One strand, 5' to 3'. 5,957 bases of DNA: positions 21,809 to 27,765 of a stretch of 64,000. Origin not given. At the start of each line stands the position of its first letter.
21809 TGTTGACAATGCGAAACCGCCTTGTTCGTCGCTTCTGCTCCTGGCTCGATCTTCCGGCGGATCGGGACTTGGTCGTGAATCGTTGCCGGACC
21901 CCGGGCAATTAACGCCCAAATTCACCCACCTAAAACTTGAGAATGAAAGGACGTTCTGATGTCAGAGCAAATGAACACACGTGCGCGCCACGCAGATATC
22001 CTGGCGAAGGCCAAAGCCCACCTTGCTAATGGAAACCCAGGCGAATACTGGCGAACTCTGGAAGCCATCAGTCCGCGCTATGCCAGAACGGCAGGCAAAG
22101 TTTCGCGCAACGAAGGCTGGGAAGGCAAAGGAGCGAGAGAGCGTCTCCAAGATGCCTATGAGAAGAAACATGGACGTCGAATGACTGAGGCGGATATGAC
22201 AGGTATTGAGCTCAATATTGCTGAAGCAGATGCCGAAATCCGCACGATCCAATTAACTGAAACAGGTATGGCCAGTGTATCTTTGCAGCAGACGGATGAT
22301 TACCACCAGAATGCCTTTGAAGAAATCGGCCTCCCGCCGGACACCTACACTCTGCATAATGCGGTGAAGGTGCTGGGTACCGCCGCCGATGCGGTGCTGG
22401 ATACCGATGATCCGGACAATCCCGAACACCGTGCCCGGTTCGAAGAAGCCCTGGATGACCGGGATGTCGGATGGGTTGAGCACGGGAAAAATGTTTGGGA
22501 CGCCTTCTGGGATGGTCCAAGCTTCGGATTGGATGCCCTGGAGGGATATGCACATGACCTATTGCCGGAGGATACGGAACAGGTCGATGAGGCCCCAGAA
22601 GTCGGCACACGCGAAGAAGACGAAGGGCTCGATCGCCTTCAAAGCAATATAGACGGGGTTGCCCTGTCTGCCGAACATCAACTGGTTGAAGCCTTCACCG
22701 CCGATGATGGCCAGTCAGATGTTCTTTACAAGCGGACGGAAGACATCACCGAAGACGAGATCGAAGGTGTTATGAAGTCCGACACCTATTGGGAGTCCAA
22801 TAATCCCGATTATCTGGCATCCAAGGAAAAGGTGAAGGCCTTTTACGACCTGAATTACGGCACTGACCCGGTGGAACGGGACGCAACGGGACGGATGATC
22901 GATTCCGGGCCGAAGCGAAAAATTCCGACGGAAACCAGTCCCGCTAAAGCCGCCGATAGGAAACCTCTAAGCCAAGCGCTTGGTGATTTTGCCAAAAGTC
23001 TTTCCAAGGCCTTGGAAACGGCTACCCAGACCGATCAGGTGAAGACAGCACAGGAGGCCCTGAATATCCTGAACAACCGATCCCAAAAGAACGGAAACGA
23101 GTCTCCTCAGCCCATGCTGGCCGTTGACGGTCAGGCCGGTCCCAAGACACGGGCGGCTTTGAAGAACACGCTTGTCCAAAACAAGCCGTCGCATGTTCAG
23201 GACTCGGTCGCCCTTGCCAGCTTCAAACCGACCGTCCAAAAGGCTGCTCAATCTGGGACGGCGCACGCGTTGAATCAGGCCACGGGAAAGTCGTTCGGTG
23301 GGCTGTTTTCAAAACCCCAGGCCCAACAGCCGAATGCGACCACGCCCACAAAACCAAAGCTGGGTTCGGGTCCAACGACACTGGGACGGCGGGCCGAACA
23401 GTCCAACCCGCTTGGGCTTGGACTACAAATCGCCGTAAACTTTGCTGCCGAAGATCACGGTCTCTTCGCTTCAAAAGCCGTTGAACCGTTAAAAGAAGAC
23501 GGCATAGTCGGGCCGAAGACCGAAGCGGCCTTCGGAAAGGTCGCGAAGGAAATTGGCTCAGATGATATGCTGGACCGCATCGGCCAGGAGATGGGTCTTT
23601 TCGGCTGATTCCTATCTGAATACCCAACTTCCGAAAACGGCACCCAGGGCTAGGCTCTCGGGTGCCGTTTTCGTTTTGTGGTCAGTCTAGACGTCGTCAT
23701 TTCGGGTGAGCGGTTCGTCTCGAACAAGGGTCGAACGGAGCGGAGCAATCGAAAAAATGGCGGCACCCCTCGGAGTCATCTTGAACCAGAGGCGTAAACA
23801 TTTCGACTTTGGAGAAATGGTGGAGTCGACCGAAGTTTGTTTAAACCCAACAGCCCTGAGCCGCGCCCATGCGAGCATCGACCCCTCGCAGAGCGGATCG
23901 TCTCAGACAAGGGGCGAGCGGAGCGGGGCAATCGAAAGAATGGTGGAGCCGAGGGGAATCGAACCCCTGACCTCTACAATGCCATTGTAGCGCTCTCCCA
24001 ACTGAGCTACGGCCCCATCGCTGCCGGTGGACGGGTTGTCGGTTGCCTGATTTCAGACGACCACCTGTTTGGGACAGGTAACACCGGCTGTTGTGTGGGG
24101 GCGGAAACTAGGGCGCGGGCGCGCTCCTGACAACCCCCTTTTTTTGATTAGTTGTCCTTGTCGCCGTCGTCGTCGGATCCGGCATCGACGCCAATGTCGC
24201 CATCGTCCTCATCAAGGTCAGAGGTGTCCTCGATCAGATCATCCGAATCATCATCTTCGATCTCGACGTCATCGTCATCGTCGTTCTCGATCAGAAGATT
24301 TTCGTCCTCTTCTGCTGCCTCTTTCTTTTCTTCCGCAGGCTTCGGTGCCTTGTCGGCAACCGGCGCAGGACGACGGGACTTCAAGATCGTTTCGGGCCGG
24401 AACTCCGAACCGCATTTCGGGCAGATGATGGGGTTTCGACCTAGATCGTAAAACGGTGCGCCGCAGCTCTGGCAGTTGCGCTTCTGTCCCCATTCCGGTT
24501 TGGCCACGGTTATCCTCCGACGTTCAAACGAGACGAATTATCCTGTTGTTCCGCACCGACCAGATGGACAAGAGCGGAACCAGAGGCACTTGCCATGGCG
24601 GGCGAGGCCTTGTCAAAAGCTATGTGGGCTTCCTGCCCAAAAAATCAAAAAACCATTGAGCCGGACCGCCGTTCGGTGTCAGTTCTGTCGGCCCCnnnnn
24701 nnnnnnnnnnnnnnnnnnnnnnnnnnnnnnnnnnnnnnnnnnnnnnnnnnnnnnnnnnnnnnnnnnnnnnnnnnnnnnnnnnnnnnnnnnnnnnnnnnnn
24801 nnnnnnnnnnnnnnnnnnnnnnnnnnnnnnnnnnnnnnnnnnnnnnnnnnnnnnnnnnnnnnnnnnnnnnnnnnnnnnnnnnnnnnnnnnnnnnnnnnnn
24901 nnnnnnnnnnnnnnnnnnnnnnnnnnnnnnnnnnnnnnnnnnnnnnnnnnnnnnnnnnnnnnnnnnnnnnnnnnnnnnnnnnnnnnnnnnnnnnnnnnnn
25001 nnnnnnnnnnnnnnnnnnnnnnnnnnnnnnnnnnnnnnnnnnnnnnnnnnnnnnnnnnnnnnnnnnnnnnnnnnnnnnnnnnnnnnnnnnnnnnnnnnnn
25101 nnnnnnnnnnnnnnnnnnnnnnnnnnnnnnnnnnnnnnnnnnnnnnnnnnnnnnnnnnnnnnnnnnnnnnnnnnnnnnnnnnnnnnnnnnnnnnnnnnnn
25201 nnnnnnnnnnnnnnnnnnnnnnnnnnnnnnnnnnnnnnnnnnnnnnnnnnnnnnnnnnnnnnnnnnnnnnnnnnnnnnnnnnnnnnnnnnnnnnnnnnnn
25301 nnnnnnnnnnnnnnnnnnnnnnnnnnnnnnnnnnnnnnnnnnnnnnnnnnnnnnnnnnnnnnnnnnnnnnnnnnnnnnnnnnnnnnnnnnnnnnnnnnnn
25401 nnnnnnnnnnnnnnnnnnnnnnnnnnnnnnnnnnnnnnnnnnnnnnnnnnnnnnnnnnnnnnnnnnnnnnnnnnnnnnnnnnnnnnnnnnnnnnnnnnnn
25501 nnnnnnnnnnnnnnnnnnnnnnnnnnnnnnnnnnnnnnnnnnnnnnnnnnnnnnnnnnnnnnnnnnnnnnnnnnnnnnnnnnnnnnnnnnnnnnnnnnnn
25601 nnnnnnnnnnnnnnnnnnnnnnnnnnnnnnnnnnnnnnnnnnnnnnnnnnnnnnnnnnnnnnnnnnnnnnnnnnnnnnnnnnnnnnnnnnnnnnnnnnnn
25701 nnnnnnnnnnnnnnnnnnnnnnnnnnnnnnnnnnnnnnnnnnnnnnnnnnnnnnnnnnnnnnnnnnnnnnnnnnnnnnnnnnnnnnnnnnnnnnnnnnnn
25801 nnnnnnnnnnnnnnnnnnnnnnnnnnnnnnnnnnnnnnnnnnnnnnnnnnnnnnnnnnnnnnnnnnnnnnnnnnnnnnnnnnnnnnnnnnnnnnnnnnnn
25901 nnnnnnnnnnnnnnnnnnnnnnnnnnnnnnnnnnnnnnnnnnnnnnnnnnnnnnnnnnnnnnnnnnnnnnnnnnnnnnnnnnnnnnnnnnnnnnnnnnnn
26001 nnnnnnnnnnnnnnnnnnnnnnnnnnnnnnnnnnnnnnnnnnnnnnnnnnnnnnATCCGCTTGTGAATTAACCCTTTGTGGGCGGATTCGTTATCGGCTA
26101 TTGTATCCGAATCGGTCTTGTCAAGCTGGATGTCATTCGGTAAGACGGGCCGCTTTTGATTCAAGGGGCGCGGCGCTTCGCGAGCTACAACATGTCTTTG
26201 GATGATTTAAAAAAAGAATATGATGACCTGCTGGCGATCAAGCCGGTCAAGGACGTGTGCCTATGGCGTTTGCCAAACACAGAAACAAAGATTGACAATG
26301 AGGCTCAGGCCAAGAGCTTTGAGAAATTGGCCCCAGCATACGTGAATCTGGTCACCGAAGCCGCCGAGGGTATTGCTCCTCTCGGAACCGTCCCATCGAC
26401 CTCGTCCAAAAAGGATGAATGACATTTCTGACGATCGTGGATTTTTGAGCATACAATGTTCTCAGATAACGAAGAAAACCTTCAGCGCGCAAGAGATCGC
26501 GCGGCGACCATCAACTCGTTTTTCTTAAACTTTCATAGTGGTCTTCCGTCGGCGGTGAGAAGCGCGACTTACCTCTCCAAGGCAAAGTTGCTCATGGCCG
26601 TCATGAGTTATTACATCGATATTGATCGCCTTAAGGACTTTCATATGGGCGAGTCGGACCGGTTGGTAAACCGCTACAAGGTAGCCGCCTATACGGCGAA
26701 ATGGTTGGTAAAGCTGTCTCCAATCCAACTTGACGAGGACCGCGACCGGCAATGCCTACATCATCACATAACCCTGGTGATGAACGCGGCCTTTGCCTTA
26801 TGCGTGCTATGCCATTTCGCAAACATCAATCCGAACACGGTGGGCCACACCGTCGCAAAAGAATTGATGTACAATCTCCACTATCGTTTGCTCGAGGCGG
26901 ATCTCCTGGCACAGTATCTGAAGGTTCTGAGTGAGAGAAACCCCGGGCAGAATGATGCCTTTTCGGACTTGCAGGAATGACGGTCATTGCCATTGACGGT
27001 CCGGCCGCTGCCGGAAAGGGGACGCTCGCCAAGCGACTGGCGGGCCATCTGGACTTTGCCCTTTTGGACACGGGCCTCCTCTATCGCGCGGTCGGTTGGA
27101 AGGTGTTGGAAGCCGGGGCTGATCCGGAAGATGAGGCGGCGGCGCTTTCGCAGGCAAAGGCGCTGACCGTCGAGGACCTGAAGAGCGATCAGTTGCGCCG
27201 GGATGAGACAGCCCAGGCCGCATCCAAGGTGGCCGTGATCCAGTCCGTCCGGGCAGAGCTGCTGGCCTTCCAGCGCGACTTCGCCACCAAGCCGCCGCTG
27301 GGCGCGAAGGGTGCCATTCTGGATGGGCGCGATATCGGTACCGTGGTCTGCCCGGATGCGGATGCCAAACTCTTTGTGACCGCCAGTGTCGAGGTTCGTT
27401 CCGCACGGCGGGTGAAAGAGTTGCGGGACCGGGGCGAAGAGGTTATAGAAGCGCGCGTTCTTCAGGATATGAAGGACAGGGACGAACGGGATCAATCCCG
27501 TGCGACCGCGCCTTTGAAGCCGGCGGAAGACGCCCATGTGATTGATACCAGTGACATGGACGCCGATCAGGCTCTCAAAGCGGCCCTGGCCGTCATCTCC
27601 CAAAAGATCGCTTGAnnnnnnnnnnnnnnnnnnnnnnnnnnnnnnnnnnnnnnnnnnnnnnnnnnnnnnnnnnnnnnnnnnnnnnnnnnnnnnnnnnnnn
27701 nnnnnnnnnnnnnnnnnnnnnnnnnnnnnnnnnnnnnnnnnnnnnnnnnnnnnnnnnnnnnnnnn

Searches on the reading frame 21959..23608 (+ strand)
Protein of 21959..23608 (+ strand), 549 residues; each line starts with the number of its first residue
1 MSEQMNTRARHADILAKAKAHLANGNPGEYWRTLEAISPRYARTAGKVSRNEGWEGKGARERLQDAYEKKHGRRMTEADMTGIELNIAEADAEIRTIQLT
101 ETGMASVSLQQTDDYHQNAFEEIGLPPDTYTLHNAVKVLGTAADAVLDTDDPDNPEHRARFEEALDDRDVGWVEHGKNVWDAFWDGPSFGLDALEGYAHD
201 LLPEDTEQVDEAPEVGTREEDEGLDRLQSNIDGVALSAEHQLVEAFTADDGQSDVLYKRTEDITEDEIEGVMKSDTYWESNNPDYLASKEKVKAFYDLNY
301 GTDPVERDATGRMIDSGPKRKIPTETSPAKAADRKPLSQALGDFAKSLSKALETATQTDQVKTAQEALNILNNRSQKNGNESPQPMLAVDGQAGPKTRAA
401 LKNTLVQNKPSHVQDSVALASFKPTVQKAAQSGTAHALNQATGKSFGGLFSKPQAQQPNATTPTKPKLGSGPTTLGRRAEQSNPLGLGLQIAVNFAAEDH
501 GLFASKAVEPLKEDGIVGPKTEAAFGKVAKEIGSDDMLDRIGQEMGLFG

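Call 54: search_protein_families(library=pfam, proteins=[window:21959-23608:+])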
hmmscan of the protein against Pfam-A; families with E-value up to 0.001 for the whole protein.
window:21959-23608:+ (549 aa): 2 families
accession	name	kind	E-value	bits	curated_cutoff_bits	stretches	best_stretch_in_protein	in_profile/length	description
PF09374.15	PG_binding_3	-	3.7e-06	27.5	24.6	0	385-410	15-39/76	Predicted Peptidoglycan domain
PF01471.23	PG_binding_1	-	0.0005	20.6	23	0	358-402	2-35/57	Putative peptidoglycan binding domain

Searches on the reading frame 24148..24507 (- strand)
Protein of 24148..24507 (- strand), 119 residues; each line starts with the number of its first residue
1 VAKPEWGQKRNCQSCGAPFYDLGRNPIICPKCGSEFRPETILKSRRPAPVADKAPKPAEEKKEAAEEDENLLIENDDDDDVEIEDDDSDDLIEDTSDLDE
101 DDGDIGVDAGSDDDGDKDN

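Call 76: search_protein_families(library=pfam, proteins=[window:24148-24507:-], max_evalue=0.01)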
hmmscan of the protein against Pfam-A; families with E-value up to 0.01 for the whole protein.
window:24148-24507:- (119 aa): 4 families
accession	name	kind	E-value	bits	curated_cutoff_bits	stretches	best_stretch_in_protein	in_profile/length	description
PF09538.15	FYDLN_acid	-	1.3e-26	93.8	23.9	1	1-102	1-98/105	Protein of unknown function (FYDLN_acid)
PF12773.13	DZR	-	0.0031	18.1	27.3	1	9-39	12-37/45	Double zinc ribbon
PF09723.15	Zn_ribbon_8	-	0.0045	17.4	34.4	1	12-35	8-36/41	Zinc ribbon domain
PF13248.11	Zn_ribbon_3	-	0.0076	16.1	27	0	28-36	4-11/26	zinc-ribbon domain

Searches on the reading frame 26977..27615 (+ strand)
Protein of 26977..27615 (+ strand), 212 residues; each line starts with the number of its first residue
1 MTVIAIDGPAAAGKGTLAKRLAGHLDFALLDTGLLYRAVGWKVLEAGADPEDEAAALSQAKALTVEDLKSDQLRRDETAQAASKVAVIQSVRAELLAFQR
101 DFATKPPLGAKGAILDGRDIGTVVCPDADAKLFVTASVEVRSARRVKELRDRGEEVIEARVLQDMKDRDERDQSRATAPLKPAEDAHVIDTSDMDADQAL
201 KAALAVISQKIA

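Call 75: search_protein_families(library=pfam, proteins=[window:26977-27615:+], max_evalue=0.01)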
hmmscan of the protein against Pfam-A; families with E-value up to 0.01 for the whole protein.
window:26977-27615:+ (212 aa): 4 families
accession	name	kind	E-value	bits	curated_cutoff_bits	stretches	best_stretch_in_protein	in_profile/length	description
PF02224.24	Cytidylate_kin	-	5.6e-56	190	26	1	4-207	1-209/211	Cytidylate kinase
PF13189.12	Cytidylate_kin2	-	9.9e-07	29.5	28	1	3-173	1-151/176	Cytidylate kinase-like family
PF13238.12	AAA_18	-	1.6e-05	25.8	29.4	1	4-144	1-107/128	AAA domain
PF13207.12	AAA_17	-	0.00069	20.3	27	0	8-61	2-53/136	AAA domain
